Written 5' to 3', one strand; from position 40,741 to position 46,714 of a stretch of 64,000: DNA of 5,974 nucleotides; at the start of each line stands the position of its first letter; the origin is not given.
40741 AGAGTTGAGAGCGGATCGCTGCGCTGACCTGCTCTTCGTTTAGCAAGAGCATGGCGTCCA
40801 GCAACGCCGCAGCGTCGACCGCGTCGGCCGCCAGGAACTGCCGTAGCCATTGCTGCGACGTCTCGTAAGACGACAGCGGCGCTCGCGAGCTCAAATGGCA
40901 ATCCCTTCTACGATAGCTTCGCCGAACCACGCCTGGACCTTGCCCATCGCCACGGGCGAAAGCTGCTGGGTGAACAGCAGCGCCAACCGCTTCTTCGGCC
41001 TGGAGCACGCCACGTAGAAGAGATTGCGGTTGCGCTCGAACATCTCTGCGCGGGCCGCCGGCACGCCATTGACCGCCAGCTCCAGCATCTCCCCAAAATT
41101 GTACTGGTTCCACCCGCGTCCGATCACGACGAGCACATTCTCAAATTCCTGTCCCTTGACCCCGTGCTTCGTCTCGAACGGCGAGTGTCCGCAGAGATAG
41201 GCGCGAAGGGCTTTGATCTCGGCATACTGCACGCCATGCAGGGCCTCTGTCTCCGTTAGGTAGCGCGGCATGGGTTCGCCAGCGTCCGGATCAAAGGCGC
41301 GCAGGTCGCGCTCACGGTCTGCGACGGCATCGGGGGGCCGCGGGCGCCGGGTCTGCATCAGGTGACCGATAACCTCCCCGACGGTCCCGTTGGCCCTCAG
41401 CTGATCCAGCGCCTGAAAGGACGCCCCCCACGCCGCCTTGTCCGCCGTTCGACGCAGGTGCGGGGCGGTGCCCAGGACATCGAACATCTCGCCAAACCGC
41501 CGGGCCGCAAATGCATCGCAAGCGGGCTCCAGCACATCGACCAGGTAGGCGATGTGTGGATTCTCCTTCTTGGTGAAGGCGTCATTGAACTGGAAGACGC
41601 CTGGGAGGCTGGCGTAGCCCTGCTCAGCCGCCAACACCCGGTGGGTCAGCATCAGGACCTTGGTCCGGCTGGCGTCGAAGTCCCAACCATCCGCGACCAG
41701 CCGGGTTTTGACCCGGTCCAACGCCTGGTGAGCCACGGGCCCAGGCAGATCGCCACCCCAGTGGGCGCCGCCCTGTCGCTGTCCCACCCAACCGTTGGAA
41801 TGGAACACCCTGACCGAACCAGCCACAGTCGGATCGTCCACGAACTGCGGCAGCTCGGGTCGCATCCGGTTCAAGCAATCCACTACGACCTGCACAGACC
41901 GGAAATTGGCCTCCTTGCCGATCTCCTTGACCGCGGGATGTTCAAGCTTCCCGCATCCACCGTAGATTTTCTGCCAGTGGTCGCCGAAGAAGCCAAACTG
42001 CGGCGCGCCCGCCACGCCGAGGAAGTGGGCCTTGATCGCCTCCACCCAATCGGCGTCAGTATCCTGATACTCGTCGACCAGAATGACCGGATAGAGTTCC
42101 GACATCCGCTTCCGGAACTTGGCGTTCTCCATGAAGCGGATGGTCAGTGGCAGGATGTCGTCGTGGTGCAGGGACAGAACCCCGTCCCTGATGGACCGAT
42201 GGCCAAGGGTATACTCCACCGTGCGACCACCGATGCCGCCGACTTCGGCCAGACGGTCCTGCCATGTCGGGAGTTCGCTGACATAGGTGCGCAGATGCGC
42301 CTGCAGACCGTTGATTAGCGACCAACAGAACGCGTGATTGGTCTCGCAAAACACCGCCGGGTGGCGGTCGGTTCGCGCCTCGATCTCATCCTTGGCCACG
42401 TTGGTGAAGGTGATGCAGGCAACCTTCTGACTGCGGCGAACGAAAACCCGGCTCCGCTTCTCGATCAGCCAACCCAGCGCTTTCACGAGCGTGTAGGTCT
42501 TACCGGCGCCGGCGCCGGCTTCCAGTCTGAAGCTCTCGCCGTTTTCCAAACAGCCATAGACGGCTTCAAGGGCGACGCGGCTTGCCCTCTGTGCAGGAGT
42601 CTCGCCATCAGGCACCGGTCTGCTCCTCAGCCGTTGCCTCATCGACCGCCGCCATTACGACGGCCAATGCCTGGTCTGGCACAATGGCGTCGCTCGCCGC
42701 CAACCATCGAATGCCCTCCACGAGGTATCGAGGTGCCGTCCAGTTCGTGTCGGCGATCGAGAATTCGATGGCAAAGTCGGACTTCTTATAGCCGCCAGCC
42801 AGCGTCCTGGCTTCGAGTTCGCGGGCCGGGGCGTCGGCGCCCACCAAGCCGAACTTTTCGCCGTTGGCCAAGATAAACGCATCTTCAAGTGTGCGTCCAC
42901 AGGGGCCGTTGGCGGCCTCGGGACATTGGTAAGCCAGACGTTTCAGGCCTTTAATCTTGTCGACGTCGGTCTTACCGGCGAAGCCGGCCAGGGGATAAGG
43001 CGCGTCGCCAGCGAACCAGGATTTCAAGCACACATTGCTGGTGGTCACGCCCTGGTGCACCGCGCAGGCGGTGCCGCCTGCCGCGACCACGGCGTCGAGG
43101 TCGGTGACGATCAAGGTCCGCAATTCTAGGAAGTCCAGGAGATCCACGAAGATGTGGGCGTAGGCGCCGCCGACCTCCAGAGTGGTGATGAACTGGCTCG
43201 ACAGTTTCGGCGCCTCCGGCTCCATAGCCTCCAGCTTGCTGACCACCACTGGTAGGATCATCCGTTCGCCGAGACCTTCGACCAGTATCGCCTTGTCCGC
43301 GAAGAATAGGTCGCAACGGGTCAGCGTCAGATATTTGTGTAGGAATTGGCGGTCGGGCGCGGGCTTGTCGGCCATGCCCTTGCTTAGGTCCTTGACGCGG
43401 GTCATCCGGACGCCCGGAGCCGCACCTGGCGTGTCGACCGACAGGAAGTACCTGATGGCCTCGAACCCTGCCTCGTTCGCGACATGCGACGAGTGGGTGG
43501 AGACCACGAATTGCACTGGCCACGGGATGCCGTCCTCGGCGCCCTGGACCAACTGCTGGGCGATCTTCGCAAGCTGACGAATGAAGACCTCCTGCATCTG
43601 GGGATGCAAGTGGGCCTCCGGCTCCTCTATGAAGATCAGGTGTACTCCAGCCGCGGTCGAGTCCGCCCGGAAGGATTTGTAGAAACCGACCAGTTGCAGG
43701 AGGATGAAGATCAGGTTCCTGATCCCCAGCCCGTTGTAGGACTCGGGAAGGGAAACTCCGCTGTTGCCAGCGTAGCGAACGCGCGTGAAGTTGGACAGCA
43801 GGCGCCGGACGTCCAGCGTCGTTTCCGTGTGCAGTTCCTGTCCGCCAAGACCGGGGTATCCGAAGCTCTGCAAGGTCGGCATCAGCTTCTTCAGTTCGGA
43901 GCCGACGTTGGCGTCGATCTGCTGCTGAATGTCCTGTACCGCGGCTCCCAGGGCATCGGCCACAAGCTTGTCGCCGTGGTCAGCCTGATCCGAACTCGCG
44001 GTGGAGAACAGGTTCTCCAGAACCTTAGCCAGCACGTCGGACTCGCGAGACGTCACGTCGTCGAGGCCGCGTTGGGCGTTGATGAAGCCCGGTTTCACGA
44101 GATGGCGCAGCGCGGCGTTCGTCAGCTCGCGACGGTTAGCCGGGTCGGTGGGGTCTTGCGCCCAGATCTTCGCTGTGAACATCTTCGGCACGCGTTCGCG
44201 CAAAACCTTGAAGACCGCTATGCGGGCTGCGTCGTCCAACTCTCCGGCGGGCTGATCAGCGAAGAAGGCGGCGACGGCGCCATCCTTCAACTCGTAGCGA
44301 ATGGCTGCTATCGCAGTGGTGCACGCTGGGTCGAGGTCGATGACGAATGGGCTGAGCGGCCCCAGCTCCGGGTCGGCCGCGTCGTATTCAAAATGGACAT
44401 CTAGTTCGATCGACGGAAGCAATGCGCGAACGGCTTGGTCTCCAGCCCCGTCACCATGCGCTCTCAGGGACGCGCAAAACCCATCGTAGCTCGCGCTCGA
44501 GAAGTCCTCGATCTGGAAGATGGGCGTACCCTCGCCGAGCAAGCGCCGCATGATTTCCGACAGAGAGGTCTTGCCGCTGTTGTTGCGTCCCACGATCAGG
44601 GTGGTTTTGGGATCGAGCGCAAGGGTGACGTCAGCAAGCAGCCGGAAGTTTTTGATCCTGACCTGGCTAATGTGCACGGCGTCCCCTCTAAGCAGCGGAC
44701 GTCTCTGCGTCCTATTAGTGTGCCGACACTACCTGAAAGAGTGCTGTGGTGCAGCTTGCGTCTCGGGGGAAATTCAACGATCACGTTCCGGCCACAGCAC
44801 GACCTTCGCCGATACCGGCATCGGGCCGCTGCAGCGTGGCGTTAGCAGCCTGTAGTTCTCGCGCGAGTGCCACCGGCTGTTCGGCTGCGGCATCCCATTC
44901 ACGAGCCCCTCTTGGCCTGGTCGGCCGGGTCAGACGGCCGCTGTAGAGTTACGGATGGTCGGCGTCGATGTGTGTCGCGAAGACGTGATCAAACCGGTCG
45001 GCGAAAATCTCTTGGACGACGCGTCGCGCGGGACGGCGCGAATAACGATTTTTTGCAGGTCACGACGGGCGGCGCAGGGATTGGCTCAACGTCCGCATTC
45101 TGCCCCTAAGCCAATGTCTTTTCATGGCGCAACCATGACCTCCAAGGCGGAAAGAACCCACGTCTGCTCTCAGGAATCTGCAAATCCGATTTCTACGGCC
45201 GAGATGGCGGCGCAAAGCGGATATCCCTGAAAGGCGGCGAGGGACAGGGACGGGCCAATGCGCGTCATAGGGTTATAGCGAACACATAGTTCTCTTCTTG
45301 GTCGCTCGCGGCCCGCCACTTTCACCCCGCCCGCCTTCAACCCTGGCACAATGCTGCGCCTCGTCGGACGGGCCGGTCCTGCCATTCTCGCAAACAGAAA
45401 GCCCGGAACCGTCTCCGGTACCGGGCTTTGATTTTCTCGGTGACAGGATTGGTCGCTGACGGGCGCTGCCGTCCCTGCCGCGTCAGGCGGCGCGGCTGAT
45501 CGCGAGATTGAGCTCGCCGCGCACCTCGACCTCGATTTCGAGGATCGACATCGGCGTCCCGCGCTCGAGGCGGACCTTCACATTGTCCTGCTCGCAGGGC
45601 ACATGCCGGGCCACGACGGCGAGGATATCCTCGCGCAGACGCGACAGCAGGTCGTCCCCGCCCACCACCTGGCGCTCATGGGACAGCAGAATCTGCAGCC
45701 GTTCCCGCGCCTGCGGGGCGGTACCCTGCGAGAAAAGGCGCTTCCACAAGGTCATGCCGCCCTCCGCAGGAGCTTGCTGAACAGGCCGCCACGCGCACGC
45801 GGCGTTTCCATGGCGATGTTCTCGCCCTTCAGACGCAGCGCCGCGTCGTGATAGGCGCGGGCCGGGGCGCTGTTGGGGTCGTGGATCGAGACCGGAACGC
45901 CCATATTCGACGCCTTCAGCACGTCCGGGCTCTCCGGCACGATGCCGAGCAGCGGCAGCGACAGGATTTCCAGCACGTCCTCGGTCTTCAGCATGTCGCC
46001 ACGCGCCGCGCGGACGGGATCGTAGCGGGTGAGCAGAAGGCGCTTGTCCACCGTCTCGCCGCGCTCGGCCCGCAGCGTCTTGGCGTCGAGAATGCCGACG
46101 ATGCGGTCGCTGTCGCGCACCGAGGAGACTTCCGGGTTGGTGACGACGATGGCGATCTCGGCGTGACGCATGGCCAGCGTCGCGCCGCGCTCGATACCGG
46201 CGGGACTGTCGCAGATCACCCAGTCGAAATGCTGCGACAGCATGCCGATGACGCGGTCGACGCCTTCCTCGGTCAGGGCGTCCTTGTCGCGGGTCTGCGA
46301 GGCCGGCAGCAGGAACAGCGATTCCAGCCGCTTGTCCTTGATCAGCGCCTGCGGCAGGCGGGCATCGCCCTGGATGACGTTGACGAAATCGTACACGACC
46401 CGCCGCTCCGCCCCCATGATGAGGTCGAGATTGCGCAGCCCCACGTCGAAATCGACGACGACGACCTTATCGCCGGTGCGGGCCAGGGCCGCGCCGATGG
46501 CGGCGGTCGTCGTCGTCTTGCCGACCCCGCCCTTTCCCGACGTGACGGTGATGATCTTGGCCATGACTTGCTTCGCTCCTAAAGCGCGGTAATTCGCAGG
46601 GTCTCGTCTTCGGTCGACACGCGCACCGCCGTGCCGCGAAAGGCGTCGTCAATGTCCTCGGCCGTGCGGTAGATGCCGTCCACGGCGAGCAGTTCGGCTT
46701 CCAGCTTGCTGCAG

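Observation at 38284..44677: OLD nuclease - UvrD helicase - PRTase-like/wHTH - retron-type RT in one tight co-directional cluster: a Gabija-like pair apparently joined to a retron-like module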

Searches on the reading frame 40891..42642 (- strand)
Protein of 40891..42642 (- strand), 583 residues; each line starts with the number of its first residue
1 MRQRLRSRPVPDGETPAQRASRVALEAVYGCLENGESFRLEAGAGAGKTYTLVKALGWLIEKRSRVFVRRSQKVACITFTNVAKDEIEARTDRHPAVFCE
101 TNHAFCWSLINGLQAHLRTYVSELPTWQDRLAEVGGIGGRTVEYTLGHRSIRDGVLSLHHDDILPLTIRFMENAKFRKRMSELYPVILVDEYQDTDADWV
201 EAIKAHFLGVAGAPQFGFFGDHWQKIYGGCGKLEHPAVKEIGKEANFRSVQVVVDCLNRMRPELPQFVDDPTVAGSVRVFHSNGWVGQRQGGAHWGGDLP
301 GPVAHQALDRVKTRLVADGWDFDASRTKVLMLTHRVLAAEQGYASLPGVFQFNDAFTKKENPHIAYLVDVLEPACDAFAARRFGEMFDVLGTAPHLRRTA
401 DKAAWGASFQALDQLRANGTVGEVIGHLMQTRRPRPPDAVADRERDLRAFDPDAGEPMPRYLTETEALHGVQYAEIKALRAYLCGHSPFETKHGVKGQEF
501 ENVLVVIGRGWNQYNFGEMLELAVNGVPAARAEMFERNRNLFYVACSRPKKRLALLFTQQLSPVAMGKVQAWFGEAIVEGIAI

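Call 3: search_protein_families(library=pfam, proteins=[window:40891-42642:-], max_evalue=0.01)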
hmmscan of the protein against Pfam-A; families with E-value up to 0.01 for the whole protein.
window:40891-42642:- (583 aa): 4 families
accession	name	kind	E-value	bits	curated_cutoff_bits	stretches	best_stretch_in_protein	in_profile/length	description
PF00580.27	UvrD-helicase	-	2.7e-18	67.1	23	2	38-117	16-97/271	UvrD/REP helicase N-terminal domain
PF13245.12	AAA_19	-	1.2e-11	45.3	25.1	1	38-229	14-133/134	AAA domain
PF13538.12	UvrD_C_2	-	4e-05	23.8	27.4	0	530-555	26-51/52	UvrD-like helicase C-terminal domain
PF13361.12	UvrD_C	-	0.00032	20.7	25.6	1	491-559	291-349/350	UvrD-like helicase C-terminal domain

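Call 4: search_protein_families(library=padloc, proteins=[window:40891-42642:-], max_evalue=0.01)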
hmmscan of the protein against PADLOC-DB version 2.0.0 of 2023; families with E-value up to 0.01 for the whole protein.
window:40891-42642:- (583 aa): 50 families (the best 25 are shown)
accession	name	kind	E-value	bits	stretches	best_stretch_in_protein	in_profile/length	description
PDLC00113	GajB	-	1.1e-250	831.2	1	14-580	6-575/579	UrvD helicase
PDLC00135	GajB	-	6.2e-104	347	2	22-351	7-335/603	UrvD helicase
PDLC00143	GajB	-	4.4e-76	254.8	2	157-561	173-609/632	UrvD helicase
PDLC00111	GajB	-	4.4e-71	238.4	2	157-565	172-607/625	UrvD helicase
PDLC00128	GajB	-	3e-56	189.5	3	23-118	15-110/685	UrvD helicase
PDLC00125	GajB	-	5.8e-47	158.8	3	156-262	200-311/669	UrvD helicase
PDLC00115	GajB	-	1.6e-41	140.7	2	468-581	427-535/537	UrvD helicase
PDLC00137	GajB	-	6.9e-41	138.8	3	26-115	17-106/679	UrvD helicase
PDLC00119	GajB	-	8e-31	105.6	3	35-110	15-89/565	UrvD helicase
PDLC00109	GajB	-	1.1e-23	81.5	2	158-260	149-254/647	UrvD helicase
PDLC00117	GajB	-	4.9e-23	79.5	3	39-110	31-103/604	UrvD helicase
PDLC00127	GajB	-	1.1e-21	75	3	160-234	177-252/594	UrvD helicase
PDLC03802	RTasHel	-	1.3e-21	75.1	3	157-353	165-346/675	DRT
PDLC00129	GajB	-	3.6e-16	56.9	2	159-260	199-308/594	UrvD helicase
PDLC00107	GajB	-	9.4e-16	55.5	2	158-234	189-263/587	UrvD helicase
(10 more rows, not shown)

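Call 44: find_homologous_proteins(query=window:40891-42642:-, max_evalue=1e-20)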
Query window:40891-42642:- (583 aa): 3474 proteins with E <= 1e-20 among 8000 candidates; the best 120 are listed.
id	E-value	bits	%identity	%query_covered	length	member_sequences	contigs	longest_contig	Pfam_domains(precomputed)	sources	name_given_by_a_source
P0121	0.0e+0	1256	94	98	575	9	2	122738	PF13245.13,PF00580.28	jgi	jgi:DNA helicase-2/ATP-dependent DNA helicase PcrA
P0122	0.0e+0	1232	92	98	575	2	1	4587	PF13245.13,PF00580.28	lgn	-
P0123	7.5e-280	947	70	98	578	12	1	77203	PF13245.13,PF00580.28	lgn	-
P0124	2.7e-279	946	70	98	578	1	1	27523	PF13245.13,PF00580.28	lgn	-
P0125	8.1e-279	944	69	98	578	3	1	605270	PF13245.13,PF00580.28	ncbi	ncbi:UvrD-helicase domain-containing protein [Pseudomonas aeruginosa]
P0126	1.7e-276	936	69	98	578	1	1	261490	PF13245.13,PF00580.28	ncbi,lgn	-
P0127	1.9e-276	936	69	98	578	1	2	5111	PF13245.13,PF00580.28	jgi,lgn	jgi:DNA helicase-2/ATP-dependent DNA helicase PcrA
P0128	2.3e-273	926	68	98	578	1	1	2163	PF13245.13,PF00580.28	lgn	-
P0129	6.7e-272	921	68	98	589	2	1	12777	PF13361.13,PF13245.13,PF00580.28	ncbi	ncbi:UvrD-helicase domain-containing protein [Ferrovum myxofaciens]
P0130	1.7e-271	920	68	98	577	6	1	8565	PF13245.13,PF00580.28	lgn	-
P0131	2.6e-271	919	69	98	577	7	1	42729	PF13245.13,PF00580.28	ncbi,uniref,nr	ncbi:UvrD-helicase domain-containing protein [Agrobacterium cavarae]|uniref:UvrD-helicase domain-con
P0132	4.4e-271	918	68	98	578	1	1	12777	PF13361.13,PF13245.13,PF00580.28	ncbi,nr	nr:UvrD-helicase domain-containing protein [Ferrovum myxofaciens]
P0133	6.0e-271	918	69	98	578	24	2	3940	PF13245.13,PF00580.28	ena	-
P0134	1.6e-270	917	69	98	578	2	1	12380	PF13245.13,PF00580.28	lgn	-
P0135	3.0e-270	916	68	98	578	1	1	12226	PF13361.13,PF13245.13,PF00580.28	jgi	-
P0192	1.4e-256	871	64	98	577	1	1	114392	PF13361.13,PF13245.13,PF00580.28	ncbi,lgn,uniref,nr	ncbi:UvrD-helicase domain-containing protein [Mesorhizobium abyssinicae]|uniref:UvrD-helicase domain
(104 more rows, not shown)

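Call 45: find_encoding_contigs(protein=P0121, flank=8000, max_places=2)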
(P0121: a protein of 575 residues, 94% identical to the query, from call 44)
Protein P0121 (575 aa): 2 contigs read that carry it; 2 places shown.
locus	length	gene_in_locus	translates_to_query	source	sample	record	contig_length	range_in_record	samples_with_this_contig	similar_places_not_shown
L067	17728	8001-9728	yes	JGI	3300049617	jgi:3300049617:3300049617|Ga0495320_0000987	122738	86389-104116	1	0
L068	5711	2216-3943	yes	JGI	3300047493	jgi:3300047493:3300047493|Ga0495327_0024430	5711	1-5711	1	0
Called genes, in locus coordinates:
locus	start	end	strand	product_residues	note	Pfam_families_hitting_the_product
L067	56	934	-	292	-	-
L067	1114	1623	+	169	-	-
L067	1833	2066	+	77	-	PF04255:DUF433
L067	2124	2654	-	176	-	-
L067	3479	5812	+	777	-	PF10593:Z1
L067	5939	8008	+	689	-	PF02463:SMC_N (faint), PF13175:AAA_15, PF13476:AAA_23 (weak), PF13175:AAA_15, PF13304:AAA_21, PF20469:OLD-like_TOPRIM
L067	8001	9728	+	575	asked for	PF00580:UvrD-helicase (weak), PF13245:AAA_19, PF00580:UvrD-helicase (weak)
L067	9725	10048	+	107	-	-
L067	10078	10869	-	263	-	PF05690:ThiG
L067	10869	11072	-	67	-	PF02597:ThiS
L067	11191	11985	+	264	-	PF00376:MerR (weak), PF13411:MerR_1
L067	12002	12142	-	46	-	-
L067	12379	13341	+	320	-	PF00756:Esterase, PF00326:Peptidase_S9 (faint)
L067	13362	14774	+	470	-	PF01425:Amidase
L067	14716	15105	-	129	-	PF08818:DUF1801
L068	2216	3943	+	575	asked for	PF00580:UvrD-helicase (weak), PF13245:AAA_19, PF00580:UvrD-helicase (weak)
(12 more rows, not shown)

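Call 46: find_encoding_contigs(protein=P0131, flank=6000, max_places=1)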
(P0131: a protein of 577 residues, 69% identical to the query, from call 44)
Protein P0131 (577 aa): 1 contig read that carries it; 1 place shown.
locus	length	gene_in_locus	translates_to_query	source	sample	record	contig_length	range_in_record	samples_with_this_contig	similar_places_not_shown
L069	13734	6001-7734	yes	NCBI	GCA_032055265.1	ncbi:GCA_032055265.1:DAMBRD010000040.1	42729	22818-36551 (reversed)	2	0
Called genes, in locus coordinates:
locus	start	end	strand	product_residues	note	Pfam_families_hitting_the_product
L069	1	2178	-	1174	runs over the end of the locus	PF00270:DEAD, PF04851:ResIII, PF00271:Helicase_C (faint)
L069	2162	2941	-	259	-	PF08878:HamA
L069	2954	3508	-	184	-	-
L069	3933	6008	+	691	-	PF02463:SMC_N (faint), PF13175:AAA_15, PF13476:AAA_23 (weak), PF13175:AAA_15, PF13304:AAA_21, PF20469:OLD-like_TOPRIM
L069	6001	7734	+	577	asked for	PF00580:UvrD-helicase, PF13245:AAA_19, PF00580:UvrD-helicase (weak)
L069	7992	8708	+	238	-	-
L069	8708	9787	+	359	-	PF01381:HTH_3, PF12844:HTH_19 (weak), PF13560:HTH_31, PF06114:Peptidase_M78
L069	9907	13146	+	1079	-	PF02384:N6_Mtase, PF18135:Type_ISP_C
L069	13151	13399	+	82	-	-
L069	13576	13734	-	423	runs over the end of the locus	-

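Call 47: find_encoding_contigs(protein=P0192, flank=6000, max_places=1)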
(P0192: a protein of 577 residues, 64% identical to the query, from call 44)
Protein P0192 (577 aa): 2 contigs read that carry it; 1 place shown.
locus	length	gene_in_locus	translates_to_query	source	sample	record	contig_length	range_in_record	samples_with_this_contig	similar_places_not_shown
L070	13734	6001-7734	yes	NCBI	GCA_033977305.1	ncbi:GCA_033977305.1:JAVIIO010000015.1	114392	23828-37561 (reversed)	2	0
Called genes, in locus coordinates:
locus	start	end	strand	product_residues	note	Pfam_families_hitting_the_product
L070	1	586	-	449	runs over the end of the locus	PF04055:Radical_SAM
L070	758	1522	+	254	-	PF00027:cNMP_binding, PF13545:HTH_Crp_2, PF00325:Crp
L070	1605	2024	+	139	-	PF11171:DUF2958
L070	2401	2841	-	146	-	PF05443:ROS_MUCR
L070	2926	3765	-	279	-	-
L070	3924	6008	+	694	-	PF13175:AAA_15, PF13304:AAA_21, PF20469:OLD-like_TOPRIM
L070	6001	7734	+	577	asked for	PF00580:UvrD-helicase (weak), PF13245:AAA_19, PF00580:UvrD-helicase, PF13361:UvrD_C (weak)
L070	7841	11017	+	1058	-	PF20465:MmeI_hel (weak), PF20473:MmeI_Mtase, PF02384:N6_Mtase, PF07669:Eco57I, PF12950:TaqI_C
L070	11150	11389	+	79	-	-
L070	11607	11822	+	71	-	-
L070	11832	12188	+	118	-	PF11171:DUF2958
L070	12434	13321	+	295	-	-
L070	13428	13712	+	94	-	PF10074:RovC_DNA-bd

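Call 48: find_encoding_contigs(protein=P0125, flank=6000, max_places=1)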
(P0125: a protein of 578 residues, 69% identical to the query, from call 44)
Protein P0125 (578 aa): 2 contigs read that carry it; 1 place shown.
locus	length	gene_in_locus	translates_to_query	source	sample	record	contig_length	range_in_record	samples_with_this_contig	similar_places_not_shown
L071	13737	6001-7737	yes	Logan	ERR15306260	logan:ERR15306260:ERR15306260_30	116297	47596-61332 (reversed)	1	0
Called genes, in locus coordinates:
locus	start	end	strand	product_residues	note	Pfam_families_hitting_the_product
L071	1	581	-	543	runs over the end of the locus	PF04610:TrbL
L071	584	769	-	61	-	-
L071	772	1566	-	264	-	-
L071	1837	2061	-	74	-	-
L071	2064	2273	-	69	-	PF07820:TraC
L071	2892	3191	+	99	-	PF21983:NikA-like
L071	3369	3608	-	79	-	PF21716:dnstrm_HI1420 (weak)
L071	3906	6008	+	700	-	PF13175:AAA_15, PF13476:AAA_23 (weak), PF13175:AAA_15, PF13304:AAA_21, PF20469:OLD-like_TOPRIM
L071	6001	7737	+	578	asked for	PF00580:UvrD-helicase, PF13245:AAA_19, PF00580:UvrD-helicase (weak)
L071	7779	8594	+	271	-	PF25164:CoiA_N (weak)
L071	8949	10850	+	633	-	PF01757:Acyl_transf_3, PF19040:SGNH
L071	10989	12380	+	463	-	PF00394:Cu-oxidase (faint), PF07732:Cu-oxidase_3, PF07731:Cu-oxidase_2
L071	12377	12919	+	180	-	PF00383:dCMP_cyt_deam_1, PF14437:MafB19-deam, PF14439:Bd3614-deam (weak)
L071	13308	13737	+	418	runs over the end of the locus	PF01490:Aa_trans, PF03222:Trp_Tyr_perm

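Call 73: search_solved_structures(query=window:40891-42615:-, max_evalue=0.00001)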
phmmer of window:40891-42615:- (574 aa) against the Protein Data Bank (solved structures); distinct sequences matched with E-value up to 0.00001: 1.
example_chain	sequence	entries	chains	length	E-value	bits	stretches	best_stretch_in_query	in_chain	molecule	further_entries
1uaa_A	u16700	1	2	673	2.6e-06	29.2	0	149-249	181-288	PROTEIN (ATP-DEPENDENT DNA HELICASE REP.)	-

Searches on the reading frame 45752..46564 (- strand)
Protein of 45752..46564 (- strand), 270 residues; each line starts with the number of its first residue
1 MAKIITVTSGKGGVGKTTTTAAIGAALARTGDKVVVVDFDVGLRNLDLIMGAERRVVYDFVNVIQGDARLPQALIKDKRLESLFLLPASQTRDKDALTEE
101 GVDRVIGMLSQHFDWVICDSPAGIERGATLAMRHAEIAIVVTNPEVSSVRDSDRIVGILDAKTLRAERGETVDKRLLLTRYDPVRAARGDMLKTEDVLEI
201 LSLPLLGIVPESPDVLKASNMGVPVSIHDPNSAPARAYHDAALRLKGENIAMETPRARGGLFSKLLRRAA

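Call 62: search_protein_families(library=pfam, proteins=[window:45752-46564:-], max_evalue=0.001)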
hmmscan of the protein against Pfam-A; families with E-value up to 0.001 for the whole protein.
window:45752-46564:- (270 aa): 7 families
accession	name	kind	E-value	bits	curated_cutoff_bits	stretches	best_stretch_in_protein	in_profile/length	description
PF01656.29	CbiA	-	3.3e-19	69.5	25.4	1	5-225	1-125/125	CobQ/CobB/MinD/ParA nucleotide binding domain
PF13614.12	AAA_31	-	8.9e-17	62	27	1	3-150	2-155/177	AAA domain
PF10609.15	ParA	-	1.6e-15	57.7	27.1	1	2-158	3-159/246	NUBPL iron-transfer P-loop NTPase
PF06564.18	CBP_BcsQ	-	1.3e-10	41.6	21.3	1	3-148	2-151/234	Cellulose biosynthesis protein BcsQ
PF09140.17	MipZ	-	8.6e-09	35.5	20.7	1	4-168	2-151/262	ATPase MipZ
PF02374.21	ArsA_ATPase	-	1.9e-07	31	24.3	1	4-40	3-38/305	Anion-transporting ATPase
PF00142.24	Fer4_NifH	-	6.6e-07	29.5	25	1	9-42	6-39/271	4Fe-4S iron sulfur cluster binding proteins, NifH/frxC family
